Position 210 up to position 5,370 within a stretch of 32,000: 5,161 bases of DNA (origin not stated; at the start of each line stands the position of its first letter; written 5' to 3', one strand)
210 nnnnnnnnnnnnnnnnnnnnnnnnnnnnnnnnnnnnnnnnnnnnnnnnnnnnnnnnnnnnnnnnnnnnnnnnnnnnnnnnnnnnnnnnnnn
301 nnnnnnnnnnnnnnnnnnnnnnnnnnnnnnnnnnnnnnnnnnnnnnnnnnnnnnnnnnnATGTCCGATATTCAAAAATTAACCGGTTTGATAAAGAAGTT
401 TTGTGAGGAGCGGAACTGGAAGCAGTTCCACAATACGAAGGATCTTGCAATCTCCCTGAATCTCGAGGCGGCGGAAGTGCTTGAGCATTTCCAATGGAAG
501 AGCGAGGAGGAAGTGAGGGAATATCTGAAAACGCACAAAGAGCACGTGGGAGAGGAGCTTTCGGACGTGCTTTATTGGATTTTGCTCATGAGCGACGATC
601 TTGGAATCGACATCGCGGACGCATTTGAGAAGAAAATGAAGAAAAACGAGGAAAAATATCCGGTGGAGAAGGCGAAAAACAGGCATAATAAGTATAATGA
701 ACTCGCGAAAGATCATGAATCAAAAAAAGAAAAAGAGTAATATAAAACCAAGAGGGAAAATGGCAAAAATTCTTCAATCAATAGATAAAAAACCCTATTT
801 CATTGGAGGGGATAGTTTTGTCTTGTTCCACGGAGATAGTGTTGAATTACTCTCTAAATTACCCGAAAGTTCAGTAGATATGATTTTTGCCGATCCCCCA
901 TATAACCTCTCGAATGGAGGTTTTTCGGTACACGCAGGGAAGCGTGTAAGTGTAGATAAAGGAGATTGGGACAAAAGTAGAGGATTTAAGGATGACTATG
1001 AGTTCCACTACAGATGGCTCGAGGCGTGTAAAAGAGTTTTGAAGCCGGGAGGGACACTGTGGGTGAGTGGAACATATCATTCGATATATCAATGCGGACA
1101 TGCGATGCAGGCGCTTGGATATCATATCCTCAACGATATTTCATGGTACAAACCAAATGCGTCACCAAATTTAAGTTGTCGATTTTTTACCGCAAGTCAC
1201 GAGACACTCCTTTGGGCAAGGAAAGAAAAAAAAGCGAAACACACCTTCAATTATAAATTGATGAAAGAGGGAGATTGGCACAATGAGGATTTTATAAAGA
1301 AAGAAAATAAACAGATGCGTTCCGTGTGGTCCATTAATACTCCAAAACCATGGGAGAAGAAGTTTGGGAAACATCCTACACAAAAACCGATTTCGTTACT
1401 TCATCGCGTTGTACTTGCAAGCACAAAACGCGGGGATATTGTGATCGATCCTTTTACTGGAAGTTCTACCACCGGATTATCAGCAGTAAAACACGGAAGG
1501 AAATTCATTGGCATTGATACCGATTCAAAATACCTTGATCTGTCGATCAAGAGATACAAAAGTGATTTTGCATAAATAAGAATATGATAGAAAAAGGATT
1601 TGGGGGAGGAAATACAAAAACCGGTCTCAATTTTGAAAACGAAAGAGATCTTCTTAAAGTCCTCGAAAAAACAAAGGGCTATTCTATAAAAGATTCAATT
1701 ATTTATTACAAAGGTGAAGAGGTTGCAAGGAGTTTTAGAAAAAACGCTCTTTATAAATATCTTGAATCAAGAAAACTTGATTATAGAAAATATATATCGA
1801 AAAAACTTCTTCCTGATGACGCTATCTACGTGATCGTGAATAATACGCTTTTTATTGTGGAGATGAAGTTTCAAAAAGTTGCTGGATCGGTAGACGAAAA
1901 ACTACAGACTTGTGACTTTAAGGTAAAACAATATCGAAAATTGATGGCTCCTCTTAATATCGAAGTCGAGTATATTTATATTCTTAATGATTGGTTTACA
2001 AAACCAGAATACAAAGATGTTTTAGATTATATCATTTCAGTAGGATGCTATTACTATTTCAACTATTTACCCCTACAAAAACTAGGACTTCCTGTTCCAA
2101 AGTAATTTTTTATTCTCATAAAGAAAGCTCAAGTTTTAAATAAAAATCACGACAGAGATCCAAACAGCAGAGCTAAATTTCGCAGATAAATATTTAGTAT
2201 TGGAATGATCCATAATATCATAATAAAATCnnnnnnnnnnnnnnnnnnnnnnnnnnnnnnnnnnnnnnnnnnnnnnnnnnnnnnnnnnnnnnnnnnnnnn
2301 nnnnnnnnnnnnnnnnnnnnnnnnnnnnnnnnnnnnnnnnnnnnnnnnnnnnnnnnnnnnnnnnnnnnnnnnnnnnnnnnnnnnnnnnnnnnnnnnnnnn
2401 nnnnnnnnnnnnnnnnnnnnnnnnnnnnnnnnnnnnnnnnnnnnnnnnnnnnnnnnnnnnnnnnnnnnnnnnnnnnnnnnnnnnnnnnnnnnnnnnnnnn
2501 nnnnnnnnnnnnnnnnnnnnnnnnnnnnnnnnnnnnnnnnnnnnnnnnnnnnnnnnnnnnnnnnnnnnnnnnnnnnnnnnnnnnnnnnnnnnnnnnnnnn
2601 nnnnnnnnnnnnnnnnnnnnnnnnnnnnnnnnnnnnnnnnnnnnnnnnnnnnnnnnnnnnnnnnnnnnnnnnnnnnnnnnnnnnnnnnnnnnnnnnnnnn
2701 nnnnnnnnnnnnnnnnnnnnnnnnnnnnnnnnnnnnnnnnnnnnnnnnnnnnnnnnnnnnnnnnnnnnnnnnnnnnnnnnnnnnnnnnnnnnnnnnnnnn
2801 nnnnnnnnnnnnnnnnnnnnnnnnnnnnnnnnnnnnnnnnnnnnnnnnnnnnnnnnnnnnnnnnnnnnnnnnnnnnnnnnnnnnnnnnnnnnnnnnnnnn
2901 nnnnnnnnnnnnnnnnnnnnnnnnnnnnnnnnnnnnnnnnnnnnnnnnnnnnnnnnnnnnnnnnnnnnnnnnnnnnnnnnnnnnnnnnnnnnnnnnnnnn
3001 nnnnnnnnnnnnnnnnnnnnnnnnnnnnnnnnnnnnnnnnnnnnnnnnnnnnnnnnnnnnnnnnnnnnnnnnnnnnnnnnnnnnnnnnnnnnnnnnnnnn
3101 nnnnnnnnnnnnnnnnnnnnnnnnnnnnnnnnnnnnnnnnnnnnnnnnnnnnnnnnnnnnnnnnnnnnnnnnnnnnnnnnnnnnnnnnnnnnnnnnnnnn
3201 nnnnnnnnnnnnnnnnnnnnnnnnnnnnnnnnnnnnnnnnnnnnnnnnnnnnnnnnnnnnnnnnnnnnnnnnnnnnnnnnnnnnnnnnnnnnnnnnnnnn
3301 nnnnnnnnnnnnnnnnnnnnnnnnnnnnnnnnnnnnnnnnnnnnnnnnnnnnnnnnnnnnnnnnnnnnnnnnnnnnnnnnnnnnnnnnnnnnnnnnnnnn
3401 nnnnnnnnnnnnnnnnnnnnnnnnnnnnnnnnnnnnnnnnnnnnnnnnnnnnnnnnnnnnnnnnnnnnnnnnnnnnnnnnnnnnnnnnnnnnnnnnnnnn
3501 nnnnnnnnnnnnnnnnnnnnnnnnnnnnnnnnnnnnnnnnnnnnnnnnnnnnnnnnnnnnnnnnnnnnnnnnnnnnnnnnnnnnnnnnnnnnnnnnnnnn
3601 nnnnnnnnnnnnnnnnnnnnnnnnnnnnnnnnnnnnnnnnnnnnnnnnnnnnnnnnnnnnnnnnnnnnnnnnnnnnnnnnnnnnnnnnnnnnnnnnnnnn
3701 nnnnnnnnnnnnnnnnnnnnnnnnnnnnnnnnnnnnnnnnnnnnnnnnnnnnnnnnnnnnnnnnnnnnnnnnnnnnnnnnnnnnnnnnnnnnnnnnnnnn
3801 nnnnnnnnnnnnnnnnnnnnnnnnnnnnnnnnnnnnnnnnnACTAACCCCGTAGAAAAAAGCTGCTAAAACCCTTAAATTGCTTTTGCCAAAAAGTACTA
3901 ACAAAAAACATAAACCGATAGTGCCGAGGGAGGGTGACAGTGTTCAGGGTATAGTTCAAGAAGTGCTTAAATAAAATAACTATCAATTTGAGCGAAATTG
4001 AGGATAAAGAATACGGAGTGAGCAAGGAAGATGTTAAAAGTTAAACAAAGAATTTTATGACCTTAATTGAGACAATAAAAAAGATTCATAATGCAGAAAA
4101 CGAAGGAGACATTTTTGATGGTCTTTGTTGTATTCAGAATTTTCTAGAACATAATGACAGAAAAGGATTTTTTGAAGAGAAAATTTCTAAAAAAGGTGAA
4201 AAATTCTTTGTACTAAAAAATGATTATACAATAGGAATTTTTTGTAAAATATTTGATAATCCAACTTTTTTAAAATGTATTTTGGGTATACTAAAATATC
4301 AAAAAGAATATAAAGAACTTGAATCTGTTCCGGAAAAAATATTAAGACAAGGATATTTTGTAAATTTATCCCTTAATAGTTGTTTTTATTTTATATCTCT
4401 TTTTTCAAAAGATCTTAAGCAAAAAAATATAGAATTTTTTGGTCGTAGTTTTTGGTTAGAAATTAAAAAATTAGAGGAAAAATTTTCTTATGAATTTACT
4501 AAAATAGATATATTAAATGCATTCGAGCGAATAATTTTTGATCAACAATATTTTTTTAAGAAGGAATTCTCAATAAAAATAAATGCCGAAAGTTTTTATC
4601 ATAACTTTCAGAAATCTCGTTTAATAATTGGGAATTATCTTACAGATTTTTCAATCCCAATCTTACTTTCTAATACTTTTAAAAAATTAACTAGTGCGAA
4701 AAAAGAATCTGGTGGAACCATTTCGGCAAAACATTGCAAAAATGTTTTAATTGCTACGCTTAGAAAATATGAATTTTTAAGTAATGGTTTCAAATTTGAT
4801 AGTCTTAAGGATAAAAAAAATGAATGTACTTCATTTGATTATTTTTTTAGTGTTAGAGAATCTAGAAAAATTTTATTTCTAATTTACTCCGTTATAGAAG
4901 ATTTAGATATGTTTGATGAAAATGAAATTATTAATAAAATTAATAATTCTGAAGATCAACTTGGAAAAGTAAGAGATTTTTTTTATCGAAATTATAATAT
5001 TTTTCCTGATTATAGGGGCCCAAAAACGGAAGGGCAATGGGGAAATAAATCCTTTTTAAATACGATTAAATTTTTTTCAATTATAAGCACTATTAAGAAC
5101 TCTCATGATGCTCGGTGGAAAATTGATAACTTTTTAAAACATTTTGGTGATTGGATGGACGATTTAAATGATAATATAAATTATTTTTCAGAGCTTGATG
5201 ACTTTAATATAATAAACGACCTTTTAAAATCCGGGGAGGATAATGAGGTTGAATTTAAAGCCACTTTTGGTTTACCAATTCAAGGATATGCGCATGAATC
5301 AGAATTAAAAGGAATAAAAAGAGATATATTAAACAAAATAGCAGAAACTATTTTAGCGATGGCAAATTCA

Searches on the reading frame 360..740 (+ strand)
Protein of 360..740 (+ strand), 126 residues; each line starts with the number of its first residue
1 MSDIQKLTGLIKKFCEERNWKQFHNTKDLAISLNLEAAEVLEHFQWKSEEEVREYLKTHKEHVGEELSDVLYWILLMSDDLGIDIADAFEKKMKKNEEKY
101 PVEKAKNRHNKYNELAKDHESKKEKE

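Call 3: search_protein_families(library=pfam, proteins=[window:360-740:+], max_evalue=0.1)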
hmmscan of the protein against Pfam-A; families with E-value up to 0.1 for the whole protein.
window:360-740:+ (126 aa): 3 families
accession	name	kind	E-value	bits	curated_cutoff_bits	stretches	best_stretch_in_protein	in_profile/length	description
PF12643.12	MazG-like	-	3.8e-21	75.6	27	1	31-115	1-85/85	MazG-like family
PF03819.22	MazG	-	9.3e-06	26.3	22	1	50-101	15-71/74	MazG nucleotide pyrophosphohydrolase domain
PF01503.22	PRA-PH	-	0.0021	18.9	21.3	1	43-91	27-81/86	Phosphoribosyl-ATP pyrophosphohydrolase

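Call 4: search_protein_families(library=padloc, proteins=[window:360-740:+], max_evalue=0.1)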
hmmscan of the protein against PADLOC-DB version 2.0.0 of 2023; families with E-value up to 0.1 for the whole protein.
window:360-740:+ (126 aa): 0 families

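Call 5: search_protein_families(library=ncbifam, proteins=[window:360-740:+], max_evalue=0.1)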
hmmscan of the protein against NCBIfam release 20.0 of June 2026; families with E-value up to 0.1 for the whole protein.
window:360-740:+ (126 aa): 4 families
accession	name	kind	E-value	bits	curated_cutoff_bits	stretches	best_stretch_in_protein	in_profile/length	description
NF008389.0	PRK11187.1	equivalog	0.0018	18.3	185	1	49-125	7-87/182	replication initiation negative regulator SeqA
TIGR03188.1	histidine_hisI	equivalog_domain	0.0029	17.8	42.7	1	47-89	35-81/84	phosphoribosyl-ATP diphosphatase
NF001613.0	PRK00400.1-5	equivalog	0.0049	16.9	120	1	50-105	47-102/107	phosphoribosyl-ATP diphosphatase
NF000342.3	glpA_Cterm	exception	0.045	13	500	1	69-103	141-174/228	aminoglycoside O-phosphotransferase APH(4)-Ib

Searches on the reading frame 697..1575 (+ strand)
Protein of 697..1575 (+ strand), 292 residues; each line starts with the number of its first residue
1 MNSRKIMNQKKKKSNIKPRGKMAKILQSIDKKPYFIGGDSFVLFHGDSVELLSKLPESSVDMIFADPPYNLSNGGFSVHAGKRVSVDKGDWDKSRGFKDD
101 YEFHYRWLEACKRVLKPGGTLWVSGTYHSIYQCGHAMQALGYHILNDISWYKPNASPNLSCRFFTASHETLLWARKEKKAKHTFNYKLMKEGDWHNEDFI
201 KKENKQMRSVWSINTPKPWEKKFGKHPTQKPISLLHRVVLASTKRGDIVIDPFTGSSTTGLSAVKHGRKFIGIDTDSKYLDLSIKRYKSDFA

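Call 3: search_protein_families(library=pfam, proteins=[window:697-1575:+], max_evalue=0.1)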
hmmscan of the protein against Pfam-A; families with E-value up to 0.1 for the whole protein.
window:697-1575:+ (292 aa): 7 families
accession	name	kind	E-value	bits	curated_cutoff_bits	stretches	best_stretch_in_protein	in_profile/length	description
PF01555.25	N6_N4_Mtase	-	2.9e-57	194.6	26.7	1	60-284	1-220/221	DNA methylase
PF03602.21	Cons_hypoth95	-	0.00039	20.6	24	0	41-72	93-126/182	Conserved hypothetical protein 95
PF02086.21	MethyltransfD12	-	0.0038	17.4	22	0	55-79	171-195/253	D12 class N6 adenine-specific DNA methyltransferase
PF01170.24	UPF0020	-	0.019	15.1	22.3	0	53-70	116-132/197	RMKL-like, methyltransferase domain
PF08241.18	Methyltransf_11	-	0.021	15.9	21.2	0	106-122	78-94/95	Methyltransferase domain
PF02384.22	N6_Mtase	-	0.025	14.3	20.4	0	40-121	106-179/311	N-6 DNA Methylase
PF10237.15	N6-adenineMlase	-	0.048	13.8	23.2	1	20-72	50-100/166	Probable N6-adenine methyltransferase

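Call 4: search_protein_families(library=padloc, proteins=[window:697-1575:+], max_evalue=0.1)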
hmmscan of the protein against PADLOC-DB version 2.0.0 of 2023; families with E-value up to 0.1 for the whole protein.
window:697-1575:+ (292 aa): 79 families (the best 25 are shown)
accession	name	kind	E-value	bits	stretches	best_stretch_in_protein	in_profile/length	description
PDLC03371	MTase_II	-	2.3e-98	326.9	1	39-288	9-253/260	Type II methyltransferase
PDLC03216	MTase_II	-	1.5e-78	262.3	1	43-288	14-256/364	Type II methyltransferase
PDLC03738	oMTase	-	3e-72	241.4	1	44-286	24-264/376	orphan methyltransferase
PDLC03302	MTase_II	-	8e-56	188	1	44-286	8-259/626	Type II methyltransferase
PDLC03299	MTase_II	-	5e-45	152.2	1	37-288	11-258/296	Type II methyltransferase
PDLC03387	MTase_II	-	5.3e-37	125.5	2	135-290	133-278/289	Type II methyltransferase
PDLC03265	MTase_II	-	3.6e-29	100.2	2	196-286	240-327/333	Type II methyltransferase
PDLC03353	MTase_II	-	1.1e-28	98.5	1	43-287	12-250/260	Type II methyltransferase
PDLC03279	MTase_II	-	2.6e-27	93.4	1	43-287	359-584/587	Type II methyltransferase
PDLC03320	MTase_II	-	2.8e-27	93.6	1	27-287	20-274/289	Type II methyltransferase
PDLC03300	MTase_II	-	6.9e-26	89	1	42-289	13-278/302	Type II methyltransferase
PDLC03252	MTase_II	-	4.8e-24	83.3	2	135-287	212-353/365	Type II methyltransferase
PDLC03238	MTase_II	-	4.8e-24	83.2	1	17-274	99-352/428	Type II methyltransferase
PDLC03339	MTase_II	-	6.8e-24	82.3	2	182-286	168-270/399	Type II methyltransferase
PDLC03230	MTase_II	-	3.5e-21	73.9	1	43-284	38-279/360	Type II methyltransferase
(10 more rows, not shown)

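Call 5: search_protein_families(library=ncbifam, proteins=[window:697-1575:+], max_evalue=0.1)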
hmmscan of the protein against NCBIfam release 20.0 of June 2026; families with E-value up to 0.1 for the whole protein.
window:697-1575:+ (292 aa): 7 families
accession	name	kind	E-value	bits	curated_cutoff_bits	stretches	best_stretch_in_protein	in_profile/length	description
NF050803.1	DnaMtaseCcrMCaul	equivalog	2.4e-74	250.4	830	1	43-288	6-248/350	adenine-specific DNA-methyltransferase CcrM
NF008572.0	PRK11524.1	equivalog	1e-38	133.1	292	1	36-288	10-257/294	adenine-specific DNA-methyltransferase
NF010253.0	PRK13699.1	subfamily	1.4e-18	67.4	244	2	225-286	143-204/226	DNA methyltransferase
TIGR01177.1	TIGR01177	hypoth_equivalog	0.00011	21.7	316.55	1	204-278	141-215/330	TIGR01177 family methyltransferase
NF043040.1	corrin_prot_MT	hypoth_equivalog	0.0048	16.4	180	0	235-288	30-84/216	corrinoid protein-associated methyltransferase CpaM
NF045667.1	MTase_DVU1556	equivalog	0.024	14.1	155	0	106-129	102-125/213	DVU_1556 family methyltransferase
TIGR00095.1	TIGR00095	equivalog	0.091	12.4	117.5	0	55-73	120-138/194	16S rRNA (guanine(966)-N(2))-methyltransferase RsmD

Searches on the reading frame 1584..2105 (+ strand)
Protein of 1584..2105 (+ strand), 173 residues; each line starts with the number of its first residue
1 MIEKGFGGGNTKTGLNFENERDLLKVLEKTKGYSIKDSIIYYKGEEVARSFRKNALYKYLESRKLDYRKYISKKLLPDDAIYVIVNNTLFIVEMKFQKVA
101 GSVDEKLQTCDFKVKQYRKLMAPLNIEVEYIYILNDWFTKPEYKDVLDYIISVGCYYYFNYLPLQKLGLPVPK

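Call 3: search_protein_families(library=pfam, proteins=[window:1584-2105:+], max_evalue=0.1)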
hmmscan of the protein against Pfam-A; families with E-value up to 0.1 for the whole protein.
window:1584-2105:+ (173 aa): 1 family
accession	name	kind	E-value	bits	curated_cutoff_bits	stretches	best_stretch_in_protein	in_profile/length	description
PF20472.4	PDDEXK_11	-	0.0011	19.1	23.7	1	87-107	61-81/145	PD-(D/E)XK nuclease superfamily domain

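Call 4: search_protein_families(library=padloc, proteins=[window:1584-2105:+], max_evalue=0.1)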
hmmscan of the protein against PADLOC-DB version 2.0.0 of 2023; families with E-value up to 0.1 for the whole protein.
window:1584-2105:+ (173 aa): 0 families

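Call 5: search_protein_families(library=ncbifam, proteins=[window:1584-2105:+], max_evalue=0.1)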
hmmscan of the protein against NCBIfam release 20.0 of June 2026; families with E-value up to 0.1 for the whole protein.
window:1584-2105:+ (173 aa): 0 families

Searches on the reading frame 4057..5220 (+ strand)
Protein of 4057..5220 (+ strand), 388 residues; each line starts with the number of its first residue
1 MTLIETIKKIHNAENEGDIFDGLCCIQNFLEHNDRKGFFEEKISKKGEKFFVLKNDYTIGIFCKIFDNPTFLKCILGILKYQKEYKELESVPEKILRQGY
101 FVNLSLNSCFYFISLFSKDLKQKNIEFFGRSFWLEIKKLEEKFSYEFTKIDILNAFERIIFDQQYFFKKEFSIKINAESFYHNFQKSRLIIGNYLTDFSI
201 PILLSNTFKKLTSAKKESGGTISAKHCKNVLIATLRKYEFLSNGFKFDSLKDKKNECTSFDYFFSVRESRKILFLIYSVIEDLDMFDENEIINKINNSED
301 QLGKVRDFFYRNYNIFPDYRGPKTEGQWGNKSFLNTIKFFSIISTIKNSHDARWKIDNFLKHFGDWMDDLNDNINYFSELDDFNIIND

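Call 44: search_protein_representatives(alignment_id=A2)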
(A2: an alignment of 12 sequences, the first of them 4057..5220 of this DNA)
Query: 12 sequences, 389 profile positions. Proteins with E-value up to 0.001 (for the whole library): 87; up to 1e-10: 63; up to 1e-30: 15. The best 87 are listed.
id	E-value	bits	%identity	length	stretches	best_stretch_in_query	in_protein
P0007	7.2e-174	594.7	-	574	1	1-388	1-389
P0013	3.9e-167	572.5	-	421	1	1-389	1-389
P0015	4.3e-151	519.7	-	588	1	1-389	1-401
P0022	6.7e-130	449.9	-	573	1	2-389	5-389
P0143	1.7e-110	386.0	-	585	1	1-387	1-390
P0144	1.1e-94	334.1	-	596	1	4-388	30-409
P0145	5.9e-76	272.3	-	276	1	1-271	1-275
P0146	1.2e-75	271.3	-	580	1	4-387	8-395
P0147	9.3e-44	166.3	-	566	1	40-387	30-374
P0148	5.0e-38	147.5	-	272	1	287-389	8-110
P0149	9.1e-35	136.7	-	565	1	2-383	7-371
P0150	1.3e-34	136.3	-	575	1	3-389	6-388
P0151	1.9e-34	135.7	-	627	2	46-389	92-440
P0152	1.5e-32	129.4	-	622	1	3-387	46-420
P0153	9.6e-32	126.8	-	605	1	2-388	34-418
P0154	3.1e-30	121.8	-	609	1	3-387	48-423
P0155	1.6e-29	119.5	-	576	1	2-387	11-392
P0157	3.6e-29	118.3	-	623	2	78-389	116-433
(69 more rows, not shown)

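Call 62: find_encoding_contigs(protein=P0152, flank=6000, max_places=4)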
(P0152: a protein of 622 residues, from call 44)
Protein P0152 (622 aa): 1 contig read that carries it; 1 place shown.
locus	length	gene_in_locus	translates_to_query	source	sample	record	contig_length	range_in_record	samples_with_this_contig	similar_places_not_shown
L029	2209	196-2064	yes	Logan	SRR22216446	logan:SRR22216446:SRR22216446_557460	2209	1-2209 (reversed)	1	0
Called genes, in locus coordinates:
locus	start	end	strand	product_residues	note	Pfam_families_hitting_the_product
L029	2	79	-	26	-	?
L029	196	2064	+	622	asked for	-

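Call 65: list_cluster_members(proteins=[P0143, P0144, P0146, P0147, P0150, P0151, P0153, P0154, P0155, P0157])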
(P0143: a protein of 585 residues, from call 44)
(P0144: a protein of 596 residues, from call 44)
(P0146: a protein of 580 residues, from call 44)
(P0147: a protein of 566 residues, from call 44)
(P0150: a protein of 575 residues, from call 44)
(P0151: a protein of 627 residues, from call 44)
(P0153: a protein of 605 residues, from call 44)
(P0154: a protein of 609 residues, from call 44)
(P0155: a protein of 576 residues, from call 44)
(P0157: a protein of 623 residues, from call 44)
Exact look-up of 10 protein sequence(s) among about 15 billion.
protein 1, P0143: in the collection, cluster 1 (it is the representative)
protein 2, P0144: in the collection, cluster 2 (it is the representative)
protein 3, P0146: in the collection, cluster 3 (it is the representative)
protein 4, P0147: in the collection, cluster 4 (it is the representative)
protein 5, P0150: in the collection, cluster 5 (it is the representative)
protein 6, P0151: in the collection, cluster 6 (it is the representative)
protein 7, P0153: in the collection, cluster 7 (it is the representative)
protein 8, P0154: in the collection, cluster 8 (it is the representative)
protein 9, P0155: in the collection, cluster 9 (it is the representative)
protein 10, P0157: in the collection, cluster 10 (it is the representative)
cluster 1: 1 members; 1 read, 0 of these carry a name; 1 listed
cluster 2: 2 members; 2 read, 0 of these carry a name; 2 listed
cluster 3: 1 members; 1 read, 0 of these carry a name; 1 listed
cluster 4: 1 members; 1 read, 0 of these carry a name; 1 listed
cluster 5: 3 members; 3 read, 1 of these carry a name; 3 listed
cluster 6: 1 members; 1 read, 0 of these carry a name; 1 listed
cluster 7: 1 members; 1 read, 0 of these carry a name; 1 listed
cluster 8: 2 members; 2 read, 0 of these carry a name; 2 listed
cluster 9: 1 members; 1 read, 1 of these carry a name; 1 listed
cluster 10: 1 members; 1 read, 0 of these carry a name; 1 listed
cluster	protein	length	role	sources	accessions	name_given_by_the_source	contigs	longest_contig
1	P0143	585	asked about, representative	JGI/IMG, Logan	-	-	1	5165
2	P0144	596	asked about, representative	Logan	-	-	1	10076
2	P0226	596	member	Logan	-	-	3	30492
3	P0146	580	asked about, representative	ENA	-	-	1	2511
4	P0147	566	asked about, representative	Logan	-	-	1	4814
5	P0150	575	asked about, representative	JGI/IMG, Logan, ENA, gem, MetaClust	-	\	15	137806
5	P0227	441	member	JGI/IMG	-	-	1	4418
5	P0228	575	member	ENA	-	-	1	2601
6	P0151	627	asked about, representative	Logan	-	-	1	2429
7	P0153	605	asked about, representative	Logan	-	-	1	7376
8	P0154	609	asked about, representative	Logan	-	-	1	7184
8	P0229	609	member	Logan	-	-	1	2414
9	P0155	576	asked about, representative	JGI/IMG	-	hypothetical protein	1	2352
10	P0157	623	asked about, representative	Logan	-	-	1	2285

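Call 66: find_encoding_contigs(protein=P0150, flank=6000, max_places=6)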
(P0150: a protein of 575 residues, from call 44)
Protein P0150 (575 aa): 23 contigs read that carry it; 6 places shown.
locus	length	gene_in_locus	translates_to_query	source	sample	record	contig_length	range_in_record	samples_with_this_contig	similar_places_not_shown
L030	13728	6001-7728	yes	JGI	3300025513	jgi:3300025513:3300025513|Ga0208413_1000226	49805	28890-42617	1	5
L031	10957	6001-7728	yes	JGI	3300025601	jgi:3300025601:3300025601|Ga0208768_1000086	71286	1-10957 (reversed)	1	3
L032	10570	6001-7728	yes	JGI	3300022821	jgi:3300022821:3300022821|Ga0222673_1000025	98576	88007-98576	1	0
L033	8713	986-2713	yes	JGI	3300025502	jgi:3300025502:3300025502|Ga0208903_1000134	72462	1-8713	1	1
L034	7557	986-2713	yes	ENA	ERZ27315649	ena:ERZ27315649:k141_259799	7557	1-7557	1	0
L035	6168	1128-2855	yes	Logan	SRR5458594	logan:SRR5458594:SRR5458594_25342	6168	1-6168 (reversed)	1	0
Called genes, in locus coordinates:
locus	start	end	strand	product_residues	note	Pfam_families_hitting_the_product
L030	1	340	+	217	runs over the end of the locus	PF04264:YceI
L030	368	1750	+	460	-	PF01336:tRNA_anti-codon, PF00152:tRNA-synt_2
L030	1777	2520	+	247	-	PF02616:SMC_ScpA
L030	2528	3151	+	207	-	PF04079:SMC_ScpB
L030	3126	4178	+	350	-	PF00768:Peptidase_S11, PF13354:Beta-lactamase2 (weak)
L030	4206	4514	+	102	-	-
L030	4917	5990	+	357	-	PF00953:Glycos_transf_4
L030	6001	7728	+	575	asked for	-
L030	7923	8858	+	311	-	PF13521:AAA_28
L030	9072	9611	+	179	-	PF01863:YgjP-like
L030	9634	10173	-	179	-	-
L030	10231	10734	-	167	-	-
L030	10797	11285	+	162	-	PF01625:PMSR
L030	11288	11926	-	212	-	PF00565:SNase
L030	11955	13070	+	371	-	PF01098:FTSW_RODA_SPOVE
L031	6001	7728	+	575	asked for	-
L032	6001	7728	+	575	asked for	-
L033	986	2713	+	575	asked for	-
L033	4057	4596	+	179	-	PF01863:YgjP-like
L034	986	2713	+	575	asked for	-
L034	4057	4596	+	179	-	PF01863:YgjP-like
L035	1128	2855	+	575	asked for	-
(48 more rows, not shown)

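Call 67: find_encoding_contigs(protein=P0226, flank=6000, max_places=4)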
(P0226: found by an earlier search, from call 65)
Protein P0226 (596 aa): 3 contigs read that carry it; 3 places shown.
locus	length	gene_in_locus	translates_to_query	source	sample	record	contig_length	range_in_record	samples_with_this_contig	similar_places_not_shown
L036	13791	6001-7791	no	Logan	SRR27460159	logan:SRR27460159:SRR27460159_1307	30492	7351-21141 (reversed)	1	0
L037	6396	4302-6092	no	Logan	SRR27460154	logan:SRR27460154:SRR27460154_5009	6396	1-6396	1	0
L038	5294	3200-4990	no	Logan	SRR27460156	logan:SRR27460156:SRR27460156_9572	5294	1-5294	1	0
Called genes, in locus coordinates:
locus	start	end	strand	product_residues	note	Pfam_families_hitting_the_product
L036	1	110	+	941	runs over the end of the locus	PF09136:Glucodextran_B, PF07833:Cu_amine_oxidN1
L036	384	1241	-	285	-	-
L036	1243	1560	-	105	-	-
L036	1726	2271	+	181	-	PF00300:His_Phos_1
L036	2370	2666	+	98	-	-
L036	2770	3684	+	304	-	PF18899:DUF5655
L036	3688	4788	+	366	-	PF13651:EcoRI_methylase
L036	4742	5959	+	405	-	PF03235:GmrSD_N, PF01844:HNH (weak)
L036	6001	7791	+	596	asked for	PF04326:SLFN_AlbA_2 (weak)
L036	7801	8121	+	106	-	-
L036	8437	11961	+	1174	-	PF13091:PLDc_2, PF09565:RE_NgoFVII (weak), PF00176:SNF2-rel_dom, PF04851:ResIII (faint), PF00270:DEAD (weak), PF00271:Helicase_C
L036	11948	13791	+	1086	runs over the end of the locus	PF20465:MmeI_hel (faint), PF20473:MmeI_Mtase, PF07669:Eco57I, PF02384:N6_Mtase (weak), PF12950:TaqI_C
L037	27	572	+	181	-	PF00300:His_Phos_1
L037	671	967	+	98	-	-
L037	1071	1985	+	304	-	PF18899:DUF5655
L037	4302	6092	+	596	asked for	PF04326:SLFN_AlbA_2 (weak)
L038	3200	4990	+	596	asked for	PF04326:SLFN_AlbA_2 (weak)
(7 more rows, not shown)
